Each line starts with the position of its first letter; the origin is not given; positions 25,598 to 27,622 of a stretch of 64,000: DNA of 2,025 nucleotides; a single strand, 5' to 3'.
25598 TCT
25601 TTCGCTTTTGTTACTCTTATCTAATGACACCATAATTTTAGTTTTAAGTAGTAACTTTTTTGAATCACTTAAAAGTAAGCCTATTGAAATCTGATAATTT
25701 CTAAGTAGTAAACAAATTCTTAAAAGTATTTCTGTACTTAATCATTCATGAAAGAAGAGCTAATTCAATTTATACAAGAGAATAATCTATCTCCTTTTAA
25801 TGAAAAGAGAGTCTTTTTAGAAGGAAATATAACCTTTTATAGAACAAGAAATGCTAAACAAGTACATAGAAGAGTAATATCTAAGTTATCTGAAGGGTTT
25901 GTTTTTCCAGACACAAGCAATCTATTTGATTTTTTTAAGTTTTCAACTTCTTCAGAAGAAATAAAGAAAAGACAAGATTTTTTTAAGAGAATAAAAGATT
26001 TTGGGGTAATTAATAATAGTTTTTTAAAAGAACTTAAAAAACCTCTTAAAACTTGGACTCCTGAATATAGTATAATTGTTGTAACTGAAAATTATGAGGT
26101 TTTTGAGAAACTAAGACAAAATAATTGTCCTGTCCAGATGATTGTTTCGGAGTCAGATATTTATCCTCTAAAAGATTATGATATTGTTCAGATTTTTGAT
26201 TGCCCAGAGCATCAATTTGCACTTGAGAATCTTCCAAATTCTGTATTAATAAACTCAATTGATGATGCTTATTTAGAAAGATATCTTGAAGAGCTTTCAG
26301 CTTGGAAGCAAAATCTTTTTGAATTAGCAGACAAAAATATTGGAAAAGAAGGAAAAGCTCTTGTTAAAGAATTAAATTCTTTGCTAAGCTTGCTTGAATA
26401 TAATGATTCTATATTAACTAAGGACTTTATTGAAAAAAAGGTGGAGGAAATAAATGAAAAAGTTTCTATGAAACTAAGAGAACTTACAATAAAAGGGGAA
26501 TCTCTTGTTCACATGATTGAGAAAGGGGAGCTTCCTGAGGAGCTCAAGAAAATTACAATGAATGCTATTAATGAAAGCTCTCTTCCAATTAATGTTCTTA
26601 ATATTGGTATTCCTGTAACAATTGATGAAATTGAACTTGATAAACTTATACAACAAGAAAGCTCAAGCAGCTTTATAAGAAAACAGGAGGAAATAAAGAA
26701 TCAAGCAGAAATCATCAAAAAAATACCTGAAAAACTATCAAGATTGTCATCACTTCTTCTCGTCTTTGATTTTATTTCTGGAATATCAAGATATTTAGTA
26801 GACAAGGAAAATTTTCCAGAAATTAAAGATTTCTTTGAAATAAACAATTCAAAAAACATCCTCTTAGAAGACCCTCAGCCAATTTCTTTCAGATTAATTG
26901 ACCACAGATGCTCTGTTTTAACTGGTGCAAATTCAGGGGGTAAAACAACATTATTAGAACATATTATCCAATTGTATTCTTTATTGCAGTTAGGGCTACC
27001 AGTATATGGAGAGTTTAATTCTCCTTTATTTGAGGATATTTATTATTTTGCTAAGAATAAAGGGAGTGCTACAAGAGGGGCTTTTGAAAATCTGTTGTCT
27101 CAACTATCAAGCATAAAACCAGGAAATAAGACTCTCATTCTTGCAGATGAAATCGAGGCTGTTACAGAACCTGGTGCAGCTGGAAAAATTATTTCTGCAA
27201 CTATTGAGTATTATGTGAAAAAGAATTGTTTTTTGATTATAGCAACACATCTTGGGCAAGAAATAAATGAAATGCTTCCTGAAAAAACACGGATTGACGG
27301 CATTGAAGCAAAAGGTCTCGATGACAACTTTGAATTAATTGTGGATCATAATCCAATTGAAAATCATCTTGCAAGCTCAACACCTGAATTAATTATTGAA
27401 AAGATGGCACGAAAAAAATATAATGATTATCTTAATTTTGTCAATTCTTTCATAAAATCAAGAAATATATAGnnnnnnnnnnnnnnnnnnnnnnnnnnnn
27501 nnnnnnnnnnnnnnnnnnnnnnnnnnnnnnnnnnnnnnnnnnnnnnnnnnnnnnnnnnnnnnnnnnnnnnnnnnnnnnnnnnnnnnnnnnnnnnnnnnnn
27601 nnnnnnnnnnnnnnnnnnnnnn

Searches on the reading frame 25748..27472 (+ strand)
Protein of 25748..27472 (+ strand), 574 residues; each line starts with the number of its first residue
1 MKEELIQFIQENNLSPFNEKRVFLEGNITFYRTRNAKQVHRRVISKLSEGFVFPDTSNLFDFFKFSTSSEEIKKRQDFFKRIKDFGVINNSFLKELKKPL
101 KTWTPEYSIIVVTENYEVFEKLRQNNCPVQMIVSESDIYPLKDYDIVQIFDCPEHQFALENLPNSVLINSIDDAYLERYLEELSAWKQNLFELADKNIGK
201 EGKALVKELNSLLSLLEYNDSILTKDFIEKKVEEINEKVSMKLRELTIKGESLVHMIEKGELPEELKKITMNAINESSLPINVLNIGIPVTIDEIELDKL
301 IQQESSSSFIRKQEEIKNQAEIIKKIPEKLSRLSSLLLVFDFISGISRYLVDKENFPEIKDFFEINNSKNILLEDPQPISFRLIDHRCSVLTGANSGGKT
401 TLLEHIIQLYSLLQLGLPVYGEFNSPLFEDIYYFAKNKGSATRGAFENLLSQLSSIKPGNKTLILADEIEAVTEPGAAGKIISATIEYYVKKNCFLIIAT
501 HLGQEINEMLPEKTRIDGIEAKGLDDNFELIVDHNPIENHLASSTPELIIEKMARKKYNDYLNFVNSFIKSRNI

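Call 10: find_encoding_contigs(protein=window:25748-27472:+, flank=6000, max_places=10)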
Protein window:25748-27472:+ (574 aa): no gene with exactly this product is on record in the collection.

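Call 12: find_homologous_proteins(query=window:25748-27472:+)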
Query window:25748-27472:+ (574 aa): 814 proteins with E <= 0.001 among 8000 candidates; the best 120 are listed.
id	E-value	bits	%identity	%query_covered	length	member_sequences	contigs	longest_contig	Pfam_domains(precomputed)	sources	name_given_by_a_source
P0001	0.0e+0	1248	100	100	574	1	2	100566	-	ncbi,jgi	-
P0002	1.9e-202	692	57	100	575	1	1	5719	-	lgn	-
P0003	2.4e-201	688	56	100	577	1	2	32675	PF00488.28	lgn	-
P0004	2.5e-201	688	55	100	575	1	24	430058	-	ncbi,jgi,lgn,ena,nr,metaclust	ncbi:hypothetical protein HN832_03285 [archaeon]|jgi:DNA mismatch repair protein MutS2|nr:hypothetic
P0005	1.0e-198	679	56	100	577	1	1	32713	-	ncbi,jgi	-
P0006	3.0e-198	678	54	100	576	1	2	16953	-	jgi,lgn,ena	-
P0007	1.8e-197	675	54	100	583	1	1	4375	PF00488.28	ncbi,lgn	-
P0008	3.7e-196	671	55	99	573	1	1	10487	PF00488.28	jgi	jgi:hypothetical protein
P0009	1.3e-195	669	55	99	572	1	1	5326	-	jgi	-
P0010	2.3e-195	668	54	100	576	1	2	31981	-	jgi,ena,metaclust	metaclust:\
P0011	2.3e-195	668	55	99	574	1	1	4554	PF00488.28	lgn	-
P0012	3.4e-195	668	55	100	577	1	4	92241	PF00488.28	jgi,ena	-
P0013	5.7e-195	667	53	100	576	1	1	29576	-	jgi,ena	-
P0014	6.8e-195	667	53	99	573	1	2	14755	-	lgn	-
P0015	6.9e-195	667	54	100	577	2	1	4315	-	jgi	jgi:DNA mismatch repair protein MutS2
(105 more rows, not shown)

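Call 13: find_encoding_contigs(protein=P0001, flank=6000, max_places=10)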
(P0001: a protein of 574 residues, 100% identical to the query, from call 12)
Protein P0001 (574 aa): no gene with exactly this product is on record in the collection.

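Call 15: find_related_loci(query=A1, collection=genome_contigs, flank=4000)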
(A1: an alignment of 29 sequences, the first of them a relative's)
Query A1 (574 aa) in genome_contigs; peptide patterns used: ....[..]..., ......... (x = any residue, [..] = any of these).
600 stretches matched a pattern (row limit reached: there are more); 541 encode a relative of the query (tblastn E <= 1e-3); the best 80 are kept; 79 distinct loci.
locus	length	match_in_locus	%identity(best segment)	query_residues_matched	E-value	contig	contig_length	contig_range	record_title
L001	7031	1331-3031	56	1-564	0e+0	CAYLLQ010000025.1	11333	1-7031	MAG TPA_asm: Candidatus Woesearchaeota archaeon isolate SRP178699_co1_83 genome assembly, contig: NODE_7788_length_11333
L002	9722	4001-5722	53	1-571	0e+0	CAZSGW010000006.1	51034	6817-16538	MAG TPA_asm: Candidatus Woesearchaeota archaeon isolate SRP332253_co1_145 genome assembly, contig: NODE_737_length_51034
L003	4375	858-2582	54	1-573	0e+0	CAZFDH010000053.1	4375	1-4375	MAG TPA_asm: Candidatus Woesearchaeota archaeon isolate SRP329715_co1_134 genome assembly, contig: NODE_31772_length_437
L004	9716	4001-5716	54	1-573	0e+0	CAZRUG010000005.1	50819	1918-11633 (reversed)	MAG TPA_asm: Candidatus Woesearchaeota archaeon isolate SRP252850_co1_134 genome assembly, contig: NODE_909_length_50819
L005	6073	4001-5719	53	1-572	0e+0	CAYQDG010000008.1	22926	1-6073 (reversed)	MAG TPA_asm: Candidatus Woesearchaeota archaeon isolate binchicken_co13_305 genome assembly, contig: NODE_2961_length_22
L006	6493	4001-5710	54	1-570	0e+0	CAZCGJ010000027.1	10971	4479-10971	MAG TPA_asm: Candidatus Woesearchaeota archaeon isolate SRP272421_co2_592 genome assembly, contig: NODE_21443_length_109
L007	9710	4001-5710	53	1-570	0e+0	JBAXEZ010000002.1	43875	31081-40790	MAG: archaeon isolate ELA258 MAG258_2, whole genome shotgun sequence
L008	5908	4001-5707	51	1-570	0e+0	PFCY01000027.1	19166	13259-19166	MAG: Candidatus Pacearchaeota archaeon CG10_big_fil_rev_8_21_14_0_10_32_14 CG10_8_21_14_0.10_scaffold_4969_c, whole geno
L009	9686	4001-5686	52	1-562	0e+0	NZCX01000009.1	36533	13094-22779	MAG: Candidatus Pacearchaeota archaeon isolate ARS1160 MHASMcontig_133180, whole genome shotgun sequence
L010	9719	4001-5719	51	1-572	0e+0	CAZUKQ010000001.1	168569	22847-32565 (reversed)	MAG TPA_asm: Candidatus Woesearchaeota archaeon isolate SRP272421_co2_99 genome assembly, contig: NODE_46_length_168569_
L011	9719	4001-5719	49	1-573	2e-180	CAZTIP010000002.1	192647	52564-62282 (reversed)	MAG TPA_asm: Candidatus Woesearchaeota archaeon isolate SRP167671_co2_23 genome assembly, contig: NODE_52_length_192647_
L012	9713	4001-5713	50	1-570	2e-180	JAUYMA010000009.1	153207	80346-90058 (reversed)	MAG: Nanoarchaeota archaeon isolate C24_metabat.bin.61 C24_k141_113497, whole genome shotgun sequence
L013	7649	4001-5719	52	1-570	0e+0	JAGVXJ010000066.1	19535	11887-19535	Candidatus Pacearchaeota archaeon isolate RIFOXYB1_FULL_32_8.8 rifoxyb1_full_scaffold_1047, whole genome shotgun sequenc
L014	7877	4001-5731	50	1-570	1e-178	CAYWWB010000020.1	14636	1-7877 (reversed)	MAG TPA_asm: Candidatus Woesearchaeota archaeon isolate SRP332253_co1_99 genome assembly, contig: NODE_6902_length_14636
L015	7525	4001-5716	49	1-573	3e-178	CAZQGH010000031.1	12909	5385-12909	MAG TPA_asm: Candidatus Woesearchaeota archaeon isolate SRP141376_co1_236 genome assembly, contig: NODE_9281_length_1290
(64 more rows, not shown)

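Call 48: list_cluster_members(proteins=[P0001])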
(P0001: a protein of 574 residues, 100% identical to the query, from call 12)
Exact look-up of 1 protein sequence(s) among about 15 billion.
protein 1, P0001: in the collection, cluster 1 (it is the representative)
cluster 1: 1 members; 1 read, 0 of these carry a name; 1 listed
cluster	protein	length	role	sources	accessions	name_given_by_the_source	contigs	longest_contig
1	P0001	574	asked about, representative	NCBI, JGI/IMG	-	-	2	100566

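Call 52: find_encoding_contigs(protein=P0004, flank=10000, max_places=10)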
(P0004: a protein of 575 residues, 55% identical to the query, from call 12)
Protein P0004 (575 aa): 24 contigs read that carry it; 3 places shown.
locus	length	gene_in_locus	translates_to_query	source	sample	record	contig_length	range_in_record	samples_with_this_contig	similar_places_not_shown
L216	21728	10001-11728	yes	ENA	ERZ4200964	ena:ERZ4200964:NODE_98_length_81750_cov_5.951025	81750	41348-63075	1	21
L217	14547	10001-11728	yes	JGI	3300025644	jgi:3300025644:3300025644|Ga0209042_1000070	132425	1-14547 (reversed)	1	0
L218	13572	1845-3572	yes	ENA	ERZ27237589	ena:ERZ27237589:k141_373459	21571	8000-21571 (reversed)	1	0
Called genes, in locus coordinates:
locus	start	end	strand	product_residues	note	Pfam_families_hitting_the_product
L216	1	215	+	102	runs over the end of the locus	PF00338:Ribosomal_S10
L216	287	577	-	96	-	-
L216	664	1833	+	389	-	PF02511:Thy1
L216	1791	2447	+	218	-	PF02223:Thymidylate_kin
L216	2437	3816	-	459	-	-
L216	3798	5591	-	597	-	PF00176:SNF2-rel_dom, PF00270:DEAD, PF04851:ResIII, PF00271:Helicase_C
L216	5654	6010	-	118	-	-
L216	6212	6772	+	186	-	PF00160:Pro_isomerase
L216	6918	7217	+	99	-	-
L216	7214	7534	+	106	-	-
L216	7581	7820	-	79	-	-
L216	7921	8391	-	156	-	PF03073:TspO_MBR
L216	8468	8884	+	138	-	PF03013:Pyr_excise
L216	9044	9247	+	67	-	-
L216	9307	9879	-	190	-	-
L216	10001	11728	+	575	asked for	-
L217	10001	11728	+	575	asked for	-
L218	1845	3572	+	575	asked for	-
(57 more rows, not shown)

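Call 70: search_protein_families(library=pfam, proteins=[window:25748-27472:+], max_evalue=0.01)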
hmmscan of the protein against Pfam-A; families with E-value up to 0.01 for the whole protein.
window:25748-27472:+ (574 aa): 2 families
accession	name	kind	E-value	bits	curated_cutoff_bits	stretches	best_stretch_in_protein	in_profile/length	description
PF13173.12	AAA_14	-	0.00025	21.5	27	1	387-482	3-84/129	AAA domain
PF00488.27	MutS_V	-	0.00059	20.3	30.2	1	390-527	2-144/188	MutS domain V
